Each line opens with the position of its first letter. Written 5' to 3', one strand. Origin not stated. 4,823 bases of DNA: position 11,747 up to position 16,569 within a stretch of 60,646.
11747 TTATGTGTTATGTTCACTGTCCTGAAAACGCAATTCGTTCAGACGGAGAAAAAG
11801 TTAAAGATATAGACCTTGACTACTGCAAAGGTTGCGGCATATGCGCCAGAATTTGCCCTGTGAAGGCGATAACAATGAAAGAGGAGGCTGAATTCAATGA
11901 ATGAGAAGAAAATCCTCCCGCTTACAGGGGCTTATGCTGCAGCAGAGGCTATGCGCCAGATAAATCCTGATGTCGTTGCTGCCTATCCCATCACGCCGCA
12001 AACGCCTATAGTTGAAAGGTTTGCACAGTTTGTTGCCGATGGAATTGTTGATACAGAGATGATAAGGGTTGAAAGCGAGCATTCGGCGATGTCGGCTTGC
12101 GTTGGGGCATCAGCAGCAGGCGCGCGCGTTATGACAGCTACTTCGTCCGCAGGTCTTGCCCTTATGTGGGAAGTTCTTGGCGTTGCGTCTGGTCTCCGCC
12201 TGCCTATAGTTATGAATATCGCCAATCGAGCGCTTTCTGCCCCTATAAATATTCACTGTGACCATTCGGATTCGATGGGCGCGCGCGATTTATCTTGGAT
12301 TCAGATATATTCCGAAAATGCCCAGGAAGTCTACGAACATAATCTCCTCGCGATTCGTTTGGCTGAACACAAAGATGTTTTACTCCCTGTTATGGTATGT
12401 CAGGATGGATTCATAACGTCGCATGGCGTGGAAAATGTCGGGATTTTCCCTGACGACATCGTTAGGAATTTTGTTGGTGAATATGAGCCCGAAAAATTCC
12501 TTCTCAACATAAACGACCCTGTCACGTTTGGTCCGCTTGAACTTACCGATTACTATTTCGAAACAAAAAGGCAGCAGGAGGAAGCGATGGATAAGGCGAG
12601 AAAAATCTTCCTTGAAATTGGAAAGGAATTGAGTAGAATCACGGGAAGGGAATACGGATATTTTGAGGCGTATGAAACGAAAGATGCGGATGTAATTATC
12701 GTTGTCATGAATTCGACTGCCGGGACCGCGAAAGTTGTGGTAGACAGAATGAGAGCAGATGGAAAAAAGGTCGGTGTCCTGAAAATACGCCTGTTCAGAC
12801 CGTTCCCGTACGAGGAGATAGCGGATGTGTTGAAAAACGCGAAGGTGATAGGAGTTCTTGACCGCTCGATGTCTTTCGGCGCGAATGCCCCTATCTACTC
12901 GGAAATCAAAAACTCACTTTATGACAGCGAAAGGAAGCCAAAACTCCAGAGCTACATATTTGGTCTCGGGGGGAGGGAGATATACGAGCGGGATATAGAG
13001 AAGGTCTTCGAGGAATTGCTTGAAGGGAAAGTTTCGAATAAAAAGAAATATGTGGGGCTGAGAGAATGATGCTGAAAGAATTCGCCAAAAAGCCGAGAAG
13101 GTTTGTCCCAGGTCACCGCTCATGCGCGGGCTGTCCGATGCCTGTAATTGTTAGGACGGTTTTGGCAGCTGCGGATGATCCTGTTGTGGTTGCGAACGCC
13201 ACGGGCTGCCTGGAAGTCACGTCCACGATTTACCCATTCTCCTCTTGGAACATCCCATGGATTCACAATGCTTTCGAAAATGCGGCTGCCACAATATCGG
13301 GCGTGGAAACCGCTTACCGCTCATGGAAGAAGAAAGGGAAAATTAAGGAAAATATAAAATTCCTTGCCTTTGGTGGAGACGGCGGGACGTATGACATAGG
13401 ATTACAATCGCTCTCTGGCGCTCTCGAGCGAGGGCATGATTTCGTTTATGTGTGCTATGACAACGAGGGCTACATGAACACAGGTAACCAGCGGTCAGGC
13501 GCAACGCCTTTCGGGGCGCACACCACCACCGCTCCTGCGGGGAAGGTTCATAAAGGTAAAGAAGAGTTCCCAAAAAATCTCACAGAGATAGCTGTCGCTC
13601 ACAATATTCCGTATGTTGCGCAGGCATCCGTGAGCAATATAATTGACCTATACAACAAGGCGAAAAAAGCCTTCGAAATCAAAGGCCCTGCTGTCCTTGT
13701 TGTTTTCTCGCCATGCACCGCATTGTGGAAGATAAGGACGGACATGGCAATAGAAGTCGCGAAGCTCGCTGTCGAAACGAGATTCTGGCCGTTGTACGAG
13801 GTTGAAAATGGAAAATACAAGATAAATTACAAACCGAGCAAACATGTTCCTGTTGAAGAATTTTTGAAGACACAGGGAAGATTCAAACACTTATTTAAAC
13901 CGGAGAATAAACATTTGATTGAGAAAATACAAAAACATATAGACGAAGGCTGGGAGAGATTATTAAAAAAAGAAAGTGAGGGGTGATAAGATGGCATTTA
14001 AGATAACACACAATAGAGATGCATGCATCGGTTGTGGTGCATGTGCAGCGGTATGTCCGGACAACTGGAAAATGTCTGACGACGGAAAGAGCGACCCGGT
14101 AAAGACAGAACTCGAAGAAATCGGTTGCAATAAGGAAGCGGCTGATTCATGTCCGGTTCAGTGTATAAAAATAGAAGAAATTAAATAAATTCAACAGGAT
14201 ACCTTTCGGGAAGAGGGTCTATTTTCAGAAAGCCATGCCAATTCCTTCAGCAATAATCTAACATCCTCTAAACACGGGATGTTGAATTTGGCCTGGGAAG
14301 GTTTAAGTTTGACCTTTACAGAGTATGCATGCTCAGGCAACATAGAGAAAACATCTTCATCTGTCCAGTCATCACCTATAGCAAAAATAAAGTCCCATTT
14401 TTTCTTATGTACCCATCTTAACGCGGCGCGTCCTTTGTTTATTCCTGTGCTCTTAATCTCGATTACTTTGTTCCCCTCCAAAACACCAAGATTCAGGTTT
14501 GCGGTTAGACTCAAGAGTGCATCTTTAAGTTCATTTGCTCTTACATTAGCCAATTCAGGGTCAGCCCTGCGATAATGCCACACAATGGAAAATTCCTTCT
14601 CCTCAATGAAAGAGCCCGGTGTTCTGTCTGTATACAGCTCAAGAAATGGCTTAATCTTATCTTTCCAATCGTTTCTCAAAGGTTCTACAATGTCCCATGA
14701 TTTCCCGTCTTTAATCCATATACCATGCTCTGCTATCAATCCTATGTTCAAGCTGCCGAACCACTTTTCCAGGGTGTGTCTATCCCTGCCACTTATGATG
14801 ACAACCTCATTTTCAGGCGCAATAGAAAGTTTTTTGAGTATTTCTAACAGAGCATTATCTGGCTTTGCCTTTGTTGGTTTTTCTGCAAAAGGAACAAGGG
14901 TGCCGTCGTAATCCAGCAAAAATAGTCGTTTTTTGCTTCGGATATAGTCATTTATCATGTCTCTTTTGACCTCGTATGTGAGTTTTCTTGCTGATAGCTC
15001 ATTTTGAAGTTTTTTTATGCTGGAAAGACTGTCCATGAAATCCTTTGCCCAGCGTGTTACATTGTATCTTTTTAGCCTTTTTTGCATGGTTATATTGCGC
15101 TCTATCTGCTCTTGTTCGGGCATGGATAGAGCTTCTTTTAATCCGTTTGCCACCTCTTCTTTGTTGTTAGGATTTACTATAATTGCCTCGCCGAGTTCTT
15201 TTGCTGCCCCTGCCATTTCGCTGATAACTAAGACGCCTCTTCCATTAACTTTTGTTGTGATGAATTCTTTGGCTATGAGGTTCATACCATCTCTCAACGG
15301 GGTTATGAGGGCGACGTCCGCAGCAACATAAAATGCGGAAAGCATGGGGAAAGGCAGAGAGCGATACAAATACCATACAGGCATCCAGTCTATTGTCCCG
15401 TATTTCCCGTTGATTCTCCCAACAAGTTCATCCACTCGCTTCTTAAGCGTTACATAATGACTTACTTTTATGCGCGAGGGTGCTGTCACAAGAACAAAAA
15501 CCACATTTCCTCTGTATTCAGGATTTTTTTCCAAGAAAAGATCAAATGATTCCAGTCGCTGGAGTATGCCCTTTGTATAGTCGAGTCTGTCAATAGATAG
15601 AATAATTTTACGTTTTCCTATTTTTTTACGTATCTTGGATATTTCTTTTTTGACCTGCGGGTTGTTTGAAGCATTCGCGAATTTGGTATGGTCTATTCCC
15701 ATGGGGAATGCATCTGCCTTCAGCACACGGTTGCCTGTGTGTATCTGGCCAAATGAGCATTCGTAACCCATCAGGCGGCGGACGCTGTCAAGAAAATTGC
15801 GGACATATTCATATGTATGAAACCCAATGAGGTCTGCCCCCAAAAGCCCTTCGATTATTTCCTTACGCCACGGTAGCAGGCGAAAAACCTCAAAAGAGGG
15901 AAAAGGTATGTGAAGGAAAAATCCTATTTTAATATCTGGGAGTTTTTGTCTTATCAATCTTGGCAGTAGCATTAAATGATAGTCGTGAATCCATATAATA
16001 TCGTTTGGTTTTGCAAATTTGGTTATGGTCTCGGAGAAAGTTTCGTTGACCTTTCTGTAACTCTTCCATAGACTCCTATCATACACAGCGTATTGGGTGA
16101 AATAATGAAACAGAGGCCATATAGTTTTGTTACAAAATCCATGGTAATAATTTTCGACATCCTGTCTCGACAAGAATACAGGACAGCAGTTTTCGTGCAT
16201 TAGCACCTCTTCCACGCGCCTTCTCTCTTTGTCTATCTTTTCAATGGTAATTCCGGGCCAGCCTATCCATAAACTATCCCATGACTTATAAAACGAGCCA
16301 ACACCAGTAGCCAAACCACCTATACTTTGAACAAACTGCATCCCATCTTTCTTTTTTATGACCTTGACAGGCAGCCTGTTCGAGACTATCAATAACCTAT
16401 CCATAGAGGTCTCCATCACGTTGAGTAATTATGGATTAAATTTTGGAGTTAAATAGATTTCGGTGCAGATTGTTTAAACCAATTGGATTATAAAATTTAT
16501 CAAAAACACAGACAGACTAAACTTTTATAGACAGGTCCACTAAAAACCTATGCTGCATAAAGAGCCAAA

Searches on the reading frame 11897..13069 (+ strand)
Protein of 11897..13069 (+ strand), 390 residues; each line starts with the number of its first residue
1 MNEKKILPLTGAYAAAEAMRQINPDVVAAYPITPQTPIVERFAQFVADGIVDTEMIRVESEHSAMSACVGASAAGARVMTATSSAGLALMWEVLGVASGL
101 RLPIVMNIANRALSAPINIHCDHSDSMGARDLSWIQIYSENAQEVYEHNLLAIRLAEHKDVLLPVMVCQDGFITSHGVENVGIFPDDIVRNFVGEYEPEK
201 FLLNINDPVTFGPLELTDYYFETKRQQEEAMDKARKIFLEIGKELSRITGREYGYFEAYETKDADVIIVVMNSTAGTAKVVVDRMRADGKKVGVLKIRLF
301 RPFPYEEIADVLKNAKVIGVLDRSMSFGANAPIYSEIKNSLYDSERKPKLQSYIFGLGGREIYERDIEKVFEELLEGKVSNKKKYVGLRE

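Call 22: search_protein_families(library=pfam, max_evalue=0.001, proteins=[window:11897-13069:+])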
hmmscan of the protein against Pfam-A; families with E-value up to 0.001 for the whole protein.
window:11897-13069:+ (390 aa): 3 families
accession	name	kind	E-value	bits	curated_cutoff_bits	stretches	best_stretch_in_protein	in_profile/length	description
PF01855.24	POR_N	-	3.6e-76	256.4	27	1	17-241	1-229/231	Pyruvate flavodoxin/ferredoxin oxidoreductase, thiamine diP-bdg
PF17147.9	PFOR_II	-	7.2e-32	110.2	27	1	264-367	1-102/102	Pyruvate:ferredoxin oxidoreductase core domain II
PF02780.25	Transketolase_C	-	0.0004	20.7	25.9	1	261-355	7-102/124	Transketolase, C-terminal domain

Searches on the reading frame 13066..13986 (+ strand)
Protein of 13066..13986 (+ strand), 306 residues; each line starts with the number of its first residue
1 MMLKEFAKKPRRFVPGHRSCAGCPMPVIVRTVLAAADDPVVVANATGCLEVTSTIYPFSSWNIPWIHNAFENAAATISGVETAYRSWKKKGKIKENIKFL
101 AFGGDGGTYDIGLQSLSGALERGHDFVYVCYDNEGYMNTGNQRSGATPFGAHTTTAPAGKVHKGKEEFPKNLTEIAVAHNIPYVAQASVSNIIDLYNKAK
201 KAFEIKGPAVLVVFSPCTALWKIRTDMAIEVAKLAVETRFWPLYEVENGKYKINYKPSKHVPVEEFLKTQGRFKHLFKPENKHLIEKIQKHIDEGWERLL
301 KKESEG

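Call 22: search_protein_families(library=pfam, max_evalue=0.001, proteins=[window:13066-13986:+])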
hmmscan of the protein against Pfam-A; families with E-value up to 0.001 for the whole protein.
window:13066-13986:+ (306 aa): 1 family
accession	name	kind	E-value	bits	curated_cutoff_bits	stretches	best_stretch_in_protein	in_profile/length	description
PF02775.26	TPP_enzyme_C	-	2.4e-20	73.3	21.9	1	46-213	2-151/151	Thiamine pyrophosphate enzyme, C-terminal TPP binding domain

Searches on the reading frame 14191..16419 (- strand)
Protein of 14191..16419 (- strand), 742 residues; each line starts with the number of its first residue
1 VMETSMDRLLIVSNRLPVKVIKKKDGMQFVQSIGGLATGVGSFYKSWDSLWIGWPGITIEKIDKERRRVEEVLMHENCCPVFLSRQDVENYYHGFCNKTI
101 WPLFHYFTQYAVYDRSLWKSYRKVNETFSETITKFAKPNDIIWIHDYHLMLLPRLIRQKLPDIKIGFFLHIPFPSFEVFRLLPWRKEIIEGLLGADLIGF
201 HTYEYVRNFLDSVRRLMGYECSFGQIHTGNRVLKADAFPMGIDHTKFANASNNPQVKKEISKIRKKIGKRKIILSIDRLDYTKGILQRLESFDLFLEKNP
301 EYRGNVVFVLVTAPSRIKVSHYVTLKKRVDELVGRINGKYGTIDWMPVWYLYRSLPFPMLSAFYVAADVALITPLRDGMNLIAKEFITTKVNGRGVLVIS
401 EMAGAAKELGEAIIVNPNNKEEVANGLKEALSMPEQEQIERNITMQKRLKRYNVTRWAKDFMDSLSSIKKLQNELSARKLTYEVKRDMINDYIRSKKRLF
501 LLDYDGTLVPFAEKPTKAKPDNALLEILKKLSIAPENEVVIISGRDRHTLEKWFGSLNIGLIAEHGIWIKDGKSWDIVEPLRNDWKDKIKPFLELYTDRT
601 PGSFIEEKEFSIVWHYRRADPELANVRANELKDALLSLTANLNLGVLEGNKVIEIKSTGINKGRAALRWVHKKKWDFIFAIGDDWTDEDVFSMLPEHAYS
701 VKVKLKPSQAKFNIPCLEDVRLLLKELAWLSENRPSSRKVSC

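Call 22: search_protein_families(library=pfam, max_evalue=0.001, proteins=[window:14191-16419:-])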
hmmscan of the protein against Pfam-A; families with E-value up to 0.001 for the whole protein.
window:14191-16419:- (742 aa): 4 families
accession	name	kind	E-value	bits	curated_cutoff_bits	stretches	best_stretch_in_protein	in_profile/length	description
PF00982.27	Glyco_transf_20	-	4e-160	534.1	32.5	1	8-466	2-472/473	Glycosyltransferase family 20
PF02358.22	Trehalose_PPase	-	3.9e-55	187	27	1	501-703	1-215/235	Trehalose-phosphatase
PF08282.18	Hydrolase_3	-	1.7e-05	25.2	20.9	0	501-579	2-77/255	haloacid dehalogenase-like hydrolase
PF00534.26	Glycos_transf_1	-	9.1e-05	22.5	26.4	0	257-303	2-49/172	Glycosyl transferases group 1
